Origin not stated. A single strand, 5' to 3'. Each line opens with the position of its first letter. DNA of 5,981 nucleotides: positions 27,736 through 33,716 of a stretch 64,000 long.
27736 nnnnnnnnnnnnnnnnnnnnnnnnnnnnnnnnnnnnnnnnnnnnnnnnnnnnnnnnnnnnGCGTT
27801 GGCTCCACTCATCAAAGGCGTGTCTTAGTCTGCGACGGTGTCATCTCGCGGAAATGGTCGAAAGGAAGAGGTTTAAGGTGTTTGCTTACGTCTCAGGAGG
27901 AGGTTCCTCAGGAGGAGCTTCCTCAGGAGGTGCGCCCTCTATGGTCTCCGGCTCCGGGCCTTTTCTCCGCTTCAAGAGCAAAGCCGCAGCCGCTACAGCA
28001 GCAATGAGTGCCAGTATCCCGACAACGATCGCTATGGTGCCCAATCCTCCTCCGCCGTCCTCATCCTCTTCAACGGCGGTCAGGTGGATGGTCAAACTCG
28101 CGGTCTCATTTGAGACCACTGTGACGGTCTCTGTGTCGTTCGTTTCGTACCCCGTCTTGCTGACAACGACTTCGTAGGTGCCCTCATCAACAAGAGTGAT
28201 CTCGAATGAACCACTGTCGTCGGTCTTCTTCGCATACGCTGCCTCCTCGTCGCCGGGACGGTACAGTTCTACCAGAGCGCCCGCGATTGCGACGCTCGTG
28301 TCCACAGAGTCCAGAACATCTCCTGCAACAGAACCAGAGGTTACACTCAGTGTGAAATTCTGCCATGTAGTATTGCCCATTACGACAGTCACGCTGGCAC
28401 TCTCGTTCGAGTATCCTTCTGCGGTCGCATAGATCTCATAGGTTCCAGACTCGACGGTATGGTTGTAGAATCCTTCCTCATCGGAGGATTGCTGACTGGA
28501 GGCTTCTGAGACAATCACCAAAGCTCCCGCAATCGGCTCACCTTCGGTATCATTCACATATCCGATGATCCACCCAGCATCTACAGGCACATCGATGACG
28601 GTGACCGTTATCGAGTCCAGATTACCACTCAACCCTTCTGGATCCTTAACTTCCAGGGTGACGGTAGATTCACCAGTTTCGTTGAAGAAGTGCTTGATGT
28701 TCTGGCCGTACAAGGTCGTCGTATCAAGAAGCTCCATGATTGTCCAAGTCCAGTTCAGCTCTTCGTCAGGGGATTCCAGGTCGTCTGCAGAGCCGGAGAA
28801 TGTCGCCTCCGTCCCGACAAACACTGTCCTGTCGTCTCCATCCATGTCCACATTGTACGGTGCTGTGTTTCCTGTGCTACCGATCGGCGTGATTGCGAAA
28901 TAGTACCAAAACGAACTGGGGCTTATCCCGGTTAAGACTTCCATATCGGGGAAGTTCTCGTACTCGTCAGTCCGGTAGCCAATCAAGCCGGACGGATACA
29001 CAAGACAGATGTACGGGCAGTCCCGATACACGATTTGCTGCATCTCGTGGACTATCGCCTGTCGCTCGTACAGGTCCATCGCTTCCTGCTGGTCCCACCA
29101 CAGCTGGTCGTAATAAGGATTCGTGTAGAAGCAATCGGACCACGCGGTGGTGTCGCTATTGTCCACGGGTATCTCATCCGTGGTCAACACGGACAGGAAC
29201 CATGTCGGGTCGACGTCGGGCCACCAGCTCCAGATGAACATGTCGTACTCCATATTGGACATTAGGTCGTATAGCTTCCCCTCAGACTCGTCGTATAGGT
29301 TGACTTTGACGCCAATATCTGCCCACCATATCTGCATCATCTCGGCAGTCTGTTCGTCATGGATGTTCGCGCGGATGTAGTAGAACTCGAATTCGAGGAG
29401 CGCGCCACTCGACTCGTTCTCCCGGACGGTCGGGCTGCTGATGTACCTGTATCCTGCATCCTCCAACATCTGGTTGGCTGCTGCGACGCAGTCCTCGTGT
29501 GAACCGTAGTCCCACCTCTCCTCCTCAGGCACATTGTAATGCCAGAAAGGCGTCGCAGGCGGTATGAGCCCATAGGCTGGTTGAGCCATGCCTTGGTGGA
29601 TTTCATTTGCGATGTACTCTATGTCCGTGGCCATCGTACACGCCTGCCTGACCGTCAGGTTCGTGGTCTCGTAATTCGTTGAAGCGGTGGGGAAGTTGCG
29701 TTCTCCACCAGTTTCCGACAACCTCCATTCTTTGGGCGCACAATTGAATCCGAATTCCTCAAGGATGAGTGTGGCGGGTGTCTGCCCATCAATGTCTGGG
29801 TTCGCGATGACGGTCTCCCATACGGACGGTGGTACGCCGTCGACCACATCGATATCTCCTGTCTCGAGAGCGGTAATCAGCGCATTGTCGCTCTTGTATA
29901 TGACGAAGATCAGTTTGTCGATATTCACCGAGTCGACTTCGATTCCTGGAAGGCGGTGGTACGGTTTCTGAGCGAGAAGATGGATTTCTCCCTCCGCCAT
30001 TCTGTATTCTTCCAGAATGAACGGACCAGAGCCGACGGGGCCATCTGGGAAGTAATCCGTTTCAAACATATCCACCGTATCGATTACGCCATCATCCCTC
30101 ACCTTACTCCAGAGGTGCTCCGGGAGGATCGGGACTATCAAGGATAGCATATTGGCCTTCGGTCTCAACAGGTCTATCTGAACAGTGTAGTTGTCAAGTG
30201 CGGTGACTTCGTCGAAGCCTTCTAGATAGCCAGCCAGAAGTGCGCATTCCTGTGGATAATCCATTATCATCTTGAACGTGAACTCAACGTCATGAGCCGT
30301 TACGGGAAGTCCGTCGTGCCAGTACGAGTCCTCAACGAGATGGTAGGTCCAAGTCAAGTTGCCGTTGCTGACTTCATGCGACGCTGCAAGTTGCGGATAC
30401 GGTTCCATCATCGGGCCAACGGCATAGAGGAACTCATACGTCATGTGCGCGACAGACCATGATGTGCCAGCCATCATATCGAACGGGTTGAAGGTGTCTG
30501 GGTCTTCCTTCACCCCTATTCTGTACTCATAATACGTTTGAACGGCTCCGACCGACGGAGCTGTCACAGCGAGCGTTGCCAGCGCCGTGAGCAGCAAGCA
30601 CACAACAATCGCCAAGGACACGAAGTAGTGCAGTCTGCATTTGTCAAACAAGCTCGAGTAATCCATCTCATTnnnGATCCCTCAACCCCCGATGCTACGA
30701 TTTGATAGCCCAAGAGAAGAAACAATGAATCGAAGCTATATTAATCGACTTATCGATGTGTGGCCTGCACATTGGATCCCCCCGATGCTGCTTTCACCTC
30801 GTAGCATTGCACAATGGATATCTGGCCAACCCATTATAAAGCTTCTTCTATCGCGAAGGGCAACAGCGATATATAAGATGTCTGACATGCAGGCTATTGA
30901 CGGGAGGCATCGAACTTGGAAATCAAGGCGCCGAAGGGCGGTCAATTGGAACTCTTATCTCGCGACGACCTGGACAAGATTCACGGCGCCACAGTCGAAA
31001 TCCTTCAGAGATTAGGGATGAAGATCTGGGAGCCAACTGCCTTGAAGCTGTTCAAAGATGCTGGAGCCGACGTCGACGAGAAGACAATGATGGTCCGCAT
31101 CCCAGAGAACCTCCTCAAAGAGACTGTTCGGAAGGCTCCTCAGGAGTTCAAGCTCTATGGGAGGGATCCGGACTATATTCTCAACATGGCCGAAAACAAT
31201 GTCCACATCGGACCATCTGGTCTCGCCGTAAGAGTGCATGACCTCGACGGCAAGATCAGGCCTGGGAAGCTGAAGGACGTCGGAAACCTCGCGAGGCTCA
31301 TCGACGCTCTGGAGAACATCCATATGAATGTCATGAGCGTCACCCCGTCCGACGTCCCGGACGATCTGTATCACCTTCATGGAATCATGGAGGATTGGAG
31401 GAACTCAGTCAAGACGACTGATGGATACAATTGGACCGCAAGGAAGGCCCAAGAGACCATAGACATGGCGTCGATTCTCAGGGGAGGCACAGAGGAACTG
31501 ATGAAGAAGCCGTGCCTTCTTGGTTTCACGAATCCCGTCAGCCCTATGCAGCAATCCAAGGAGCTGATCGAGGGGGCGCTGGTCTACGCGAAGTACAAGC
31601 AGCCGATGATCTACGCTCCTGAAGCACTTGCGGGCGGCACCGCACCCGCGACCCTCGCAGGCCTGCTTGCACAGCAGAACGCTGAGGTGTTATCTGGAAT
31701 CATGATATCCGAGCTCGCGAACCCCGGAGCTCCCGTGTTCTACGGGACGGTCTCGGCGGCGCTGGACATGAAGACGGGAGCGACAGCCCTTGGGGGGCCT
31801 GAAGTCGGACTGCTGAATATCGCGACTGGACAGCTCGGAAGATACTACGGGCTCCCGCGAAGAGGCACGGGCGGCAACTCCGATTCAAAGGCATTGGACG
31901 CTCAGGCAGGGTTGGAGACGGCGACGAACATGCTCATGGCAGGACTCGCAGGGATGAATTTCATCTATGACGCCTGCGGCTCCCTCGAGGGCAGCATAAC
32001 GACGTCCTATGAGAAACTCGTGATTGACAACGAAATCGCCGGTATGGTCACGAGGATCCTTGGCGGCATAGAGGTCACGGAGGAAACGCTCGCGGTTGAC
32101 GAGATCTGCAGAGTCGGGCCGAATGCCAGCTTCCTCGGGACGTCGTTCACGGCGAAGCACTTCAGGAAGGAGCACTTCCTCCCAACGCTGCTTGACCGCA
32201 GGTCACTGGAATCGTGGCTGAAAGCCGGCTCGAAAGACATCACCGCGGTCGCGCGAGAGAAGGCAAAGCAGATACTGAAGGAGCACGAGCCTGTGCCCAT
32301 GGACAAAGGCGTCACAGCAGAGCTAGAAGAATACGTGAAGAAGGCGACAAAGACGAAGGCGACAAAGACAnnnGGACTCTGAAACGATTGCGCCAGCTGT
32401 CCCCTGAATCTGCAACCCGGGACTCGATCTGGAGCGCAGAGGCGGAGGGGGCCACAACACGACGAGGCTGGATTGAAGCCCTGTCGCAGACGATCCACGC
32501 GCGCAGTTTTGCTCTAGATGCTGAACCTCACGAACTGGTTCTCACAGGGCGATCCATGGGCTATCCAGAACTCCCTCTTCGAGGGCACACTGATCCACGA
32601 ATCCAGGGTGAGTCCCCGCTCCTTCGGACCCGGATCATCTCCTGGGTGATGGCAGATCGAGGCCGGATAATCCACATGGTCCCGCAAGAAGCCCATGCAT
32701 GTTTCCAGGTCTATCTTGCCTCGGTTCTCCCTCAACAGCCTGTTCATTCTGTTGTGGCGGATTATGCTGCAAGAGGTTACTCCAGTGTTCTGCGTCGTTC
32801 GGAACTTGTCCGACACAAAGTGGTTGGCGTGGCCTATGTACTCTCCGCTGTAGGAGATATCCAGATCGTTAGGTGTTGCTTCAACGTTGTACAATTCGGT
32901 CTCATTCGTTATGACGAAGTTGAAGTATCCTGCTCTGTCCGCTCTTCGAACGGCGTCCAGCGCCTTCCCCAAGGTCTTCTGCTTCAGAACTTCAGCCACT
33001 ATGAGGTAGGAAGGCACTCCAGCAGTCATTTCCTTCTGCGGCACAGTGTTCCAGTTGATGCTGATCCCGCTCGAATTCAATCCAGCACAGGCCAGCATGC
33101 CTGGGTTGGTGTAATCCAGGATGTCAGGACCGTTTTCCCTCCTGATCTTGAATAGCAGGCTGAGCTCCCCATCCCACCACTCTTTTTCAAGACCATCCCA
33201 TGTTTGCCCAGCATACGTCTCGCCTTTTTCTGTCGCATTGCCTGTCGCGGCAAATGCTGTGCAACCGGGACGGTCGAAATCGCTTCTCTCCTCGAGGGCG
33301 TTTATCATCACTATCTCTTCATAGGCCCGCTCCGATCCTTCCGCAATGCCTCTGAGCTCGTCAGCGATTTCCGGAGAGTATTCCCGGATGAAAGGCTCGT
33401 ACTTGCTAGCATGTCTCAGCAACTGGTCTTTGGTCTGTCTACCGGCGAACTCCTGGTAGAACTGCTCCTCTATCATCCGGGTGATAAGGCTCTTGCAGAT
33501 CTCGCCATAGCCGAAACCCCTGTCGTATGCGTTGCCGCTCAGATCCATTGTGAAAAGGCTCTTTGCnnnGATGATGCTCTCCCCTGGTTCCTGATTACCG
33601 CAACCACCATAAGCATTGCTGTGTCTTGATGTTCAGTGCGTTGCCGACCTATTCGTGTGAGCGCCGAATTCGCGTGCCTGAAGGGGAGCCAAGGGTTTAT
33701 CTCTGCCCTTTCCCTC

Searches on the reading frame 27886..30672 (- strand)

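Call 64: search_protein_families(library=pfam, proteins=[window:27886-30672:-], max_evalue=0.0001)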
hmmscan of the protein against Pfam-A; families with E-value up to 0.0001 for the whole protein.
window:27886-30672:- (928 aa): 9 families
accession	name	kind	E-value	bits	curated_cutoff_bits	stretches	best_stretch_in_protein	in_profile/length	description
PF00496.27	SBP_bac_5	-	3.1e-68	231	32.4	1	90-496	1-360/368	Bacterial extracellular solute-binding proteins, family 5 Middle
PF13620.12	CarboxypepD_reg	-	2.5e-26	92.3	32.3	2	702-776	2-82/82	Carboxypeptidase regulatory-like domain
PF13715.12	CarbopepD_reg_2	-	5.6e-16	58.8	32.2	2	703-776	2-77/88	CarboxypepD_reg-like domain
PF18911.6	PKD_4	-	5.1e-09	36.5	27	1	609-692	7-85/85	PKD domain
PF08308.17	PEGA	-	1.2e-08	35.1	20.8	0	825-865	29-68/71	PEGA domain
PF14686.12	fn3_3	-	1.7e-07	31.4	24.4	1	809-859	23-74/75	Polysaccharide lyase family 4, domain II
PF17802.7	SpaA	-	1.1e-05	25.9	23.1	0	791-861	11-86/91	Prealbumin-like fold domain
PF00801.26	PKD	-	1.1e-05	25.8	23.5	1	617-682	11-72/80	PKD domain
PF24025.1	Ig_DR_A0283-like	-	8e-05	23.3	27.1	0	789-838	16-63/102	DR_A0283-like, Ig-like domain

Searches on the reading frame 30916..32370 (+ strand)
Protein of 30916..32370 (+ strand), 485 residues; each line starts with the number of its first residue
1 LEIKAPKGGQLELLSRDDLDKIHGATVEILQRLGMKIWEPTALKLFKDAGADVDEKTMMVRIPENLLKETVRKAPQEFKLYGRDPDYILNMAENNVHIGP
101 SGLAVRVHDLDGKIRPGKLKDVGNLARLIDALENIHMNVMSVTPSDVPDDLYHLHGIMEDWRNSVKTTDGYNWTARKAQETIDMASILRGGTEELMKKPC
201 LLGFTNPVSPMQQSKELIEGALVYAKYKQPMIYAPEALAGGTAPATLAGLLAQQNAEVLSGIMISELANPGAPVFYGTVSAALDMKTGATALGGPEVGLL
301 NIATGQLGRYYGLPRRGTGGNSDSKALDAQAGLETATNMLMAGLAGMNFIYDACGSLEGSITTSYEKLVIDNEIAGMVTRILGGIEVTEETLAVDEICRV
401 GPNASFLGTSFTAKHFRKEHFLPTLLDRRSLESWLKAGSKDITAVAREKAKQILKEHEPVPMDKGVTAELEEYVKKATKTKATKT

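Call 64: search_protein_families(library=pfam, proteins=[window:30916-32370:+], max_evalue=0.0001)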
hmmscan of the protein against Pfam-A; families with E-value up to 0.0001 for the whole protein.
window:30916-32370:+ (485 aa): 1 family
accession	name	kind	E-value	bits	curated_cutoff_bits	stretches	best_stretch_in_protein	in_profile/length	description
PF06253.16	MTTB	-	4.9e-127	424.4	25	1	10-478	30-496/500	Trimethylamine methyltransferase (MTTB)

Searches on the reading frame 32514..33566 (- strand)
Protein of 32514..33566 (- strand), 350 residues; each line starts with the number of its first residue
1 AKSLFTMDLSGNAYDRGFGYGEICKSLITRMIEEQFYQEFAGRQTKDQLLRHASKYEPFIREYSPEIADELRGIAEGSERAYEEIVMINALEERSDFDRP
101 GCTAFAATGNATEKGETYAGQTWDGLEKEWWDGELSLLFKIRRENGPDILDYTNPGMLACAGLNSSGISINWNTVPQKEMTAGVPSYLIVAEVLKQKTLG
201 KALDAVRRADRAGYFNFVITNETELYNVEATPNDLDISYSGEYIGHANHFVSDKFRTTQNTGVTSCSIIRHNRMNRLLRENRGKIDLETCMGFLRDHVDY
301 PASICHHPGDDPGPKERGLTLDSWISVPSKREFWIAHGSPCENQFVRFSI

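Call 64: search_protein_families(library=pfam, proteins=[window:32514-33566:-], max_evalue=0.0001)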
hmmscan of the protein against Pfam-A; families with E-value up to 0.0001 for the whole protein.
window:32514-33566:- (350 aa): 1 family
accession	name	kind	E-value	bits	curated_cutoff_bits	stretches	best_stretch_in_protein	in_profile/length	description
PF03417.21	AAT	-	2.6e-16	60.4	23.2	1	155-340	39-223/225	Acyl-coenzyme A:6-aminopenicillanic acid acyl-transferase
